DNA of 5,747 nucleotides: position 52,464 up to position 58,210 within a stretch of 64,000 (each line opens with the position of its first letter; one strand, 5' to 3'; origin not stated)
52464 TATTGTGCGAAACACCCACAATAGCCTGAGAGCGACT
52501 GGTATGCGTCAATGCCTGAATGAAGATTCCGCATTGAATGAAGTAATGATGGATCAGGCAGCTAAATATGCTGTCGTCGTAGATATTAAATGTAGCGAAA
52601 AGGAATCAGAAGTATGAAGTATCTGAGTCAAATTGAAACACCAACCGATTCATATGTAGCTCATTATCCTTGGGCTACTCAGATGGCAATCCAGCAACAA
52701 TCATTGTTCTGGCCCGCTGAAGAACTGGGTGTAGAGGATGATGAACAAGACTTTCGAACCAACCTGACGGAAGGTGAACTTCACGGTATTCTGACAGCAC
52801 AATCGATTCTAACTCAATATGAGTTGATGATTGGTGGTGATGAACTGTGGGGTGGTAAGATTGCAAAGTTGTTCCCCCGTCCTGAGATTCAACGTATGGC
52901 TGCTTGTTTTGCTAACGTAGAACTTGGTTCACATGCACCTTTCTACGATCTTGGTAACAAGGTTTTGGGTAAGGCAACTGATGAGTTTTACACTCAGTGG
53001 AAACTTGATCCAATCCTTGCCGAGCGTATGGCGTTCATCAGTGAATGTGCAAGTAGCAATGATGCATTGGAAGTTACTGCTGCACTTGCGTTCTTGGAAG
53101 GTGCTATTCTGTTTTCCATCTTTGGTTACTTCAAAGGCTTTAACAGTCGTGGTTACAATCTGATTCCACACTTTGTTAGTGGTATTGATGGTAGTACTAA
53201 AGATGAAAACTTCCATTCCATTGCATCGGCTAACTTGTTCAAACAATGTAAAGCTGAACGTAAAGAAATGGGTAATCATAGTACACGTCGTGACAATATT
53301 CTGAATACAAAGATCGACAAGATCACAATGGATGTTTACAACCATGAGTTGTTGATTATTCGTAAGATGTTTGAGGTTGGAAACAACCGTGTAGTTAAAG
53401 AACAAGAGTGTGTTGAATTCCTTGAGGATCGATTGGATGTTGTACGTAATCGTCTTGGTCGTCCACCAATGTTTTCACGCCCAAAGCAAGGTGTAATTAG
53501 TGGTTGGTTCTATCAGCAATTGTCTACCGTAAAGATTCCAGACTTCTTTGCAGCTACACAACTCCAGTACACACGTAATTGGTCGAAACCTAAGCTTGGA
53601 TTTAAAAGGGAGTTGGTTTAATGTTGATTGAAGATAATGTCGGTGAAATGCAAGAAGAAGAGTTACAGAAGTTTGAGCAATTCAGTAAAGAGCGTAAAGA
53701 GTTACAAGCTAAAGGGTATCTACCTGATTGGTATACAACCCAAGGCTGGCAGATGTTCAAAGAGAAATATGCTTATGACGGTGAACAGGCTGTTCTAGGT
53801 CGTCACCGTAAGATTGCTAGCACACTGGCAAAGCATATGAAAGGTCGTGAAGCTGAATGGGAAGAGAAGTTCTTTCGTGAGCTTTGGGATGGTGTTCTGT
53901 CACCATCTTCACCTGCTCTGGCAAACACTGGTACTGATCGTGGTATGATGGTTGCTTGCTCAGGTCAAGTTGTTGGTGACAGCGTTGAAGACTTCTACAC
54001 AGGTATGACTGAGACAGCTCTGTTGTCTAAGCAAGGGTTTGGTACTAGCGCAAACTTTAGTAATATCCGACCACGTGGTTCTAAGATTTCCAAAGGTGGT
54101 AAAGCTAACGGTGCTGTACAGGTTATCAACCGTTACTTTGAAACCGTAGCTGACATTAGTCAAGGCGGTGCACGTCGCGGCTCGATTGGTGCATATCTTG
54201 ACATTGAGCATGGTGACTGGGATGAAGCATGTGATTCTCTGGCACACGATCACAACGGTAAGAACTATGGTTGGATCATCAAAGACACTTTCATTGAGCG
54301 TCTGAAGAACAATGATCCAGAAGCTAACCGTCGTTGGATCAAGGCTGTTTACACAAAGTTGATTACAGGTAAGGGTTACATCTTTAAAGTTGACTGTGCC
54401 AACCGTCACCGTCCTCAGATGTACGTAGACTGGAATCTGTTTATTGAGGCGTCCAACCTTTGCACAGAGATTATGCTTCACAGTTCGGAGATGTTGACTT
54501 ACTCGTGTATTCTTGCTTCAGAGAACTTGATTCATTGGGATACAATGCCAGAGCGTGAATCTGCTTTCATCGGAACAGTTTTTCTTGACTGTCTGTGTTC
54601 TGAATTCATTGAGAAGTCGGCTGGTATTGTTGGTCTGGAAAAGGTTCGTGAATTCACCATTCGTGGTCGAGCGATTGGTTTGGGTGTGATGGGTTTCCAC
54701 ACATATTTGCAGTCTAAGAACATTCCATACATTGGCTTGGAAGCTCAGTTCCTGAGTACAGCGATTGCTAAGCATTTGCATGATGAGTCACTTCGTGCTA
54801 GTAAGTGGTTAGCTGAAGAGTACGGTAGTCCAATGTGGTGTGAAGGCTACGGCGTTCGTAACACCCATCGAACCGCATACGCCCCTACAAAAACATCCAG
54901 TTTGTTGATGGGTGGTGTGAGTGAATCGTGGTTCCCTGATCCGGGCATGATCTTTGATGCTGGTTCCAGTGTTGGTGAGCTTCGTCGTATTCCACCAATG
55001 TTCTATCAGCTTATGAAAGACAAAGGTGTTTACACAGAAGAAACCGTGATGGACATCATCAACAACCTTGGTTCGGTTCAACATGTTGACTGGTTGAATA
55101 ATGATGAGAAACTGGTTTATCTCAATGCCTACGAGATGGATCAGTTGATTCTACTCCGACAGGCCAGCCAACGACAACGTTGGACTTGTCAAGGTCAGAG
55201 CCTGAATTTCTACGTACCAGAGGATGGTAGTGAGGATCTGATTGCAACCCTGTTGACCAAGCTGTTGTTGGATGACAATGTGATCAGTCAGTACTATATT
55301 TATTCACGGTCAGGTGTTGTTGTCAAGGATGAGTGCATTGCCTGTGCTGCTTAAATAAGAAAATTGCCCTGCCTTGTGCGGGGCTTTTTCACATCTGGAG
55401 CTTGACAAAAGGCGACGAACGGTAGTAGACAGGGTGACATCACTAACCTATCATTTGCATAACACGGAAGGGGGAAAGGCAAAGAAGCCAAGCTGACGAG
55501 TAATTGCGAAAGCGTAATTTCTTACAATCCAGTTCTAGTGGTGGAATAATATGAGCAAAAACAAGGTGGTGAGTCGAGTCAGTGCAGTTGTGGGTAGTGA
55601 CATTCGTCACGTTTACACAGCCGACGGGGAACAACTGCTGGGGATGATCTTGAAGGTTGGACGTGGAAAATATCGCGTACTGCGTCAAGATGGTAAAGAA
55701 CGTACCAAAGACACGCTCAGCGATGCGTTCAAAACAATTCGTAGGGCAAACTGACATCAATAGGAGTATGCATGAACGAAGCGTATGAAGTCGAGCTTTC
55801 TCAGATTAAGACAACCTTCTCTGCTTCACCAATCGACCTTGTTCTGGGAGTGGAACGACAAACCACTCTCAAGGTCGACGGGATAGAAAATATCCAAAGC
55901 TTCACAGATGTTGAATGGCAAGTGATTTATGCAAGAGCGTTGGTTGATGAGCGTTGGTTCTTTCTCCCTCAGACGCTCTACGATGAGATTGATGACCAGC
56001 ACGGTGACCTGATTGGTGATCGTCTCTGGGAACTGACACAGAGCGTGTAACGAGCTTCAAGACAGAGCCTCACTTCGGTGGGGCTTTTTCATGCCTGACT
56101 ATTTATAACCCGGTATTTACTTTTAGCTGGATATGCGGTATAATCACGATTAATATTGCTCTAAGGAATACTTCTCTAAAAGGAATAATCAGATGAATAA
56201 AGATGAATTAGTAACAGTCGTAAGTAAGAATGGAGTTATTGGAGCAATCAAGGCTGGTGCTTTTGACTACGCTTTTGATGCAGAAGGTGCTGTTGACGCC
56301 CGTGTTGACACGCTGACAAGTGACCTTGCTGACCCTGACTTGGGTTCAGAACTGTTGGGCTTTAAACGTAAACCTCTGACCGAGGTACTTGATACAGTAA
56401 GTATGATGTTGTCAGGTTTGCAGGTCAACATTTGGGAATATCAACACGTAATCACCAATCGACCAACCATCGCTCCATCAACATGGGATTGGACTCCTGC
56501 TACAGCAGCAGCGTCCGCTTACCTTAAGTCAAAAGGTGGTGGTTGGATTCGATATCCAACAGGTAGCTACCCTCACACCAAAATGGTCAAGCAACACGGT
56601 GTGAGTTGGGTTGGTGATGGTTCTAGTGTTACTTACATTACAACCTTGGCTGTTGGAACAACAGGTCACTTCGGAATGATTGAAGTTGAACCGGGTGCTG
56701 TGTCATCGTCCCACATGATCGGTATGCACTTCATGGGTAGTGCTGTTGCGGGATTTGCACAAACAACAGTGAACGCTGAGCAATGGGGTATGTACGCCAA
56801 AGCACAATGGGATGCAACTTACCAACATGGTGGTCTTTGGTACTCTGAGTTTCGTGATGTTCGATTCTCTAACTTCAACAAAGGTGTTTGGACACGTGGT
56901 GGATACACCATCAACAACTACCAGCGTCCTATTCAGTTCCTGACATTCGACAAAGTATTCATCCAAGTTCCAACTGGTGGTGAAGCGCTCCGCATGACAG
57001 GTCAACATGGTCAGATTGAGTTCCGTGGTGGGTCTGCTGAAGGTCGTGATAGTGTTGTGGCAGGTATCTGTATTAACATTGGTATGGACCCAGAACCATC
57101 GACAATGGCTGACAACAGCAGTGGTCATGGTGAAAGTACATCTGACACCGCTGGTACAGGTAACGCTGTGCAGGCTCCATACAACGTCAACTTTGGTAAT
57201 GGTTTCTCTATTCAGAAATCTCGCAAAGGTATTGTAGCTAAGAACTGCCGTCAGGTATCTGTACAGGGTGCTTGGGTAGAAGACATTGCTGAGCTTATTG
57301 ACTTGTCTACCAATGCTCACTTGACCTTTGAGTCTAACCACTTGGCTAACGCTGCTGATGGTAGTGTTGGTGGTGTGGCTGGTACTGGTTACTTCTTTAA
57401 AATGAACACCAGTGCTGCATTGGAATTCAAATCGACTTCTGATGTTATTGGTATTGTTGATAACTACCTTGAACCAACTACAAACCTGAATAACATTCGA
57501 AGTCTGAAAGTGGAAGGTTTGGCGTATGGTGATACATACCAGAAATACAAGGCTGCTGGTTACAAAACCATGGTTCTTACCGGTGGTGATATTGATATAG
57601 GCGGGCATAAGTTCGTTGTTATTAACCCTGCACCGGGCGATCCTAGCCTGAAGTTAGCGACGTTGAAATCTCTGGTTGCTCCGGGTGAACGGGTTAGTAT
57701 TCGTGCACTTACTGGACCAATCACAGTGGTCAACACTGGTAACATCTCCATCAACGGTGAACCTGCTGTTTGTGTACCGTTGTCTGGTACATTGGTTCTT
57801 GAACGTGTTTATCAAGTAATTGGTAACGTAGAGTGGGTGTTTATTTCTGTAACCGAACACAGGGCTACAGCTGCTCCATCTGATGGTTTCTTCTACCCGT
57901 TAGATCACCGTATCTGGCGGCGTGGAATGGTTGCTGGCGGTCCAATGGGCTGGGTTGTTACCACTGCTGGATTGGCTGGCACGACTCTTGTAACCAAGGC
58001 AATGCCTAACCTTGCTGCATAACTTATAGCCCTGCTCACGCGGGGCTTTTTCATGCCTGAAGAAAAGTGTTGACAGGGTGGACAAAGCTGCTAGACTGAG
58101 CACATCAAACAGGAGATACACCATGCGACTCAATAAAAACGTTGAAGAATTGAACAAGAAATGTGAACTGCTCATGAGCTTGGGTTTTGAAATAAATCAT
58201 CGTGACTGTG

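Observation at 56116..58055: Orphan beta-helix depolymerase/tailspike-like gene expressed as its own promoter-terminator unit 40 kb away from the tail genes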

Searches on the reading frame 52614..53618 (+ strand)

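Call 13: search_protein_families(library=pfam, proteins=[window:52614-53618:+], max_evalue=0.01)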
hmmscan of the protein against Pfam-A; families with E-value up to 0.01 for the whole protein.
window:52614-53618:+ (335 aa): 1 family
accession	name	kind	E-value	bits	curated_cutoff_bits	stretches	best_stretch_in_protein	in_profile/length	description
PF00268.27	Ribonuc_red_sm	-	2.5e-27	96.4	33.6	1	17-289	8-276/281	Ribonucleotide reductase, small chain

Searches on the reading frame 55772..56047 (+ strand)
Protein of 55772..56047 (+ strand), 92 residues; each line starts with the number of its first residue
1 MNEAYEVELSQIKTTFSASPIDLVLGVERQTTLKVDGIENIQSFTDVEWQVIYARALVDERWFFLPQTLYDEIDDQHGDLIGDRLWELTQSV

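Call 13: search_protein_families(library=pfam, proteins=[window:55772-56047:+], max_evalue=0.01)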
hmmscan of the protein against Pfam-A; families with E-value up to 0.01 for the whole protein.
window:55772-56047:+ (92 aa): 0 families

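Call 24: find_related_loci(query=window:55772-56047:+, collection=viral_contigs, flank=8000)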
Query window:55772-56047:+ (92 aa) in viral_contigs; peptide patterns used: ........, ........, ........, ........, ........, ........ (x = any residue, [..] = any of these).
27 stretches matched a pattern; 5 encode a relative of the query (tblastn E <= 1e-3); 5 distinct loci.
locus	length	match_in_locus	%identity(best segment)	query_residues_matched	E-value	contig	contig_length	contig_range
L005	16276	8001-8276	73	1-92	4e-46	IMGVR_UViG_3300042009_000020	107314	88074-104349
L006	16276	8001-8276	71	1-92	1e-41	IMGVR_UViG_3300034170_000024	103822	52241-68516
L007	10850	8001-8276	71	1-92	1e-41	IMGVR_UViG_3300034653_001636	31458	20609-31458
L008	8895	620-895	68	1-92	1e-40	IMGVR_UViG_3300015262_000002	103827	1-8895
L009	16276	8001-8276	68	1-92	5e-40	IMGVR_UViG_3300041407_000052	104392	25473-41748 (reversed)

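Call 37: find_related_loci(query=A2, collection=metagenome_contigs, flank=6000)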
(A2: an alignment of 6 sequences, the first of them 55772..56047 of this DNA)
Query A2 (92 aa) in metagenome_contigs; peptide patterns used: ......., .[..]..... (x = any residue, [..] = any of these).
445 stretches matched a pattern; 3 encode a relative of the query (tblastn E <= 1e-3); 3 distinct loci.
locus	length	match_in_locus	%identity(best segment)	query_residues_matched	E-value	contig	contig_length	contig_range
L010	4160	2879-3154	79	1-92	3e-50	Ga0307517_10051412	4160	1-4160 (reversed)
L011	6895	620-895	68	1-92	2e-41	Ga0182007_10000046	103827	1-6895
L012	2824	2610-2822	82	1-71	2e-37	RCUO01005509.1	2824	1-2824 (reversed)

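Call 39: search_protein_families(library=pfam, proteins=[L006:8390-8971:+, L006:8977-10839:+], max_evalue=0.1)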
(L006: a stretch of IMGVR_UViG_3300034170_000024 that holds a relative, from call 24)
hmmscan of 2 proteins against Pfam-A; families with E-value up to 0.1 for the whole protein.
L006:8390-8971:+ (194 aa): 0 families

L006:8977-10839:+ (621 aa): 1 family
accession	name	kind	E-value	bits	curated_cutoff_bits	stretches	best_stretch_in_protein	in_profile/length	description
PF04513.17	Baculo_PEP_C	-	0.0033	17.9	38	1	238-316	29-107/140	Baculovirus polyhedron envelope protein, PEP, C terminus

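Call 40: search_protein_families(library=phrogs, proteins=[L006:8390-8971:+, L006:8977-10839:+], max_evalue=0.01)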
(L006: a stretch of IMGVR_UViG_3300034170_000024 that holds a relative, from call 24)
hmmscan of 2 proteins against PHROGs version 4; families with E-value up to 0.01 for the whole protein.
L006:8390-8971:+ (194 aa): 0 families

L006:8977-10839:+ (621 aa): 11 families
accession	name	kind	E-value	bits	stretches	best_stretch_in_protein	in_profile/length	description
phrog_16348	-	unknown function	1.3e-46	160.4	2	346-460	124-237/818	-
phrog_2824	-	head and packaging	1.7e-15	57.1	1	283-460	194-368/1151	virion structural protein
phrog_23595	-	tail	1.4e-10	41.7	1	327-433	242-348/440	minor tail protein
phrog_1446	-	tail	8.7e-08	32.9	1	465-525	56-115/251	minor tail protein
phrog_17153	-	unknown function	4e-07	30.8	0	412-441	14-43/288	-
phrog_14726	-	tail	4.8e-06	26.6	1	390-518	228-345/537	tail fiber protein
phrog_3285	-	tail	3.8e-05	23.7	1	447-579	241-329/491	minor tail protein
phrog_10588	-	tail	7.1e-05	21.6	1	446-495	231-276/1459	tail protein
phrog_31460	-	tail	0.00014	22.4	1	526-606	198-276/288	tail protein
phrog_1056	-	tail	0.00067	19.5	1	235-329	296-387/582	fibritin neck whisker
phrog_30686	-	unknown function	0.0018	19.9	1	266-329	19-82/109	-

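Call 85: search_protein_families(library=ncbifam, proteins=[window:55772-56047:+], max_evalue=0.1)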
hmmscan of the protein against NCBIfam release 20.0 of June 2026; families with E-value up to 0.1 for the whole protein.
window:55772-56047:+ (92 aa): 1 family
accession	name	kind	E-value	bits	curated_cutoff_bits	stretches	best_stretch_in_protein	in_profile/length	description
NF033692.1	APH_2pp_I_a_f_h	exception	0.067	12.6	475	1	10-85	86-166/290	APH(2'')-Ia/If/Ih family aminoglycoside O-phosphotransferase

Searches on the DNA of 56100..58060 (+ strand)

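Call 3: search_dna_similar(query=window:56100-58060:+, collection=phages, mode=near, max_rows=30)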
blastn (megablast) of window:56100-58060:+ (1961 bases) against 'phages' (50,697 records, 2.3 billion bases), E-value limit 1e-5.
No match.

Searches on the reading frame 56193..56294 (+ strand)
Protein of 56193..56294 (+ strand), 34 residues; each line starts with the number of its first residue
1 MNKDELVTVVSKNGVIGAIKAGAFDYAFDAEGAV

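Call 53: find_related_loci(query=A3, collection=viral_contigs, flank=6000)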
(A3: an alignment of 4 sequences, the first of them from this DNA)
Query A3 (34 aa) in viral_contigs; peptide patterns used: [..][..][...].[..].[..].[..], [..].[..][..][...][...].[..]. (x = any residue, [..] = any of these).
75 stretches matched a pattern; 1 encode a relative of the query (tblastn E <= 1e-3); 1 distinct loci.
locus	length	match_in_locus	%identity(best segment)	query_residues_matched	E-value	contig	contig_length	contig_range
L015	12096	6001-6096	50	1-32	6e-9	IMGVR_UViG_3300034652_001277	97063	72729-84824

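Call 67: search_protein_families(library=pfam, proteins=[L015:5995-6579:+, L015:6584-8878:+], max_evalue=0.05)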
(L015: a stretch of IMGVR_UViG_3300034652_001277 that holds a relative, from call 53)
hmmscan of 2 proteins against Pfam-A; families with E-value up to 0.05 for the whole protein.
L015:5995-6579:+ (195 aa): 0 families

L015:6584-8878:+ (765 aa): 0 families

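Call 90: search_protein_families(library=phrogs, proteins=[L015:5995-6579:+], max_evalue=1)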
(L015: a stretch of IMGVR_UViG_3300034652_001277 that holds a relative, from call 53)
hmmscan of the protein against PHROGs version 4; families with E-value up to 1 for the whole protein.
L015:5995-6579:+ (195 aa): 0 families

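Call 114: search_solved_structures(query=L015:6584-8878:+, max_evalue=1)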
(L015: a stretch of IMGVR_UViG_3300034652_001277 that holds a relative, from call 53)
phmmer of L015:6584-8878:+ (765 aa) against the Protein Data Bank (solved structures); distinct sequences matched with E-value up to 1: 1.
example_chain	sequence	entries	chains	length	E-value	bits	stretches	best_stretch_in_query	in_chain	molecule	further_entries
7p5h_C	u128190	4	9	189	0.031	15.8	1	36-117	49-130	Fe-hydrogenase, subunit gamma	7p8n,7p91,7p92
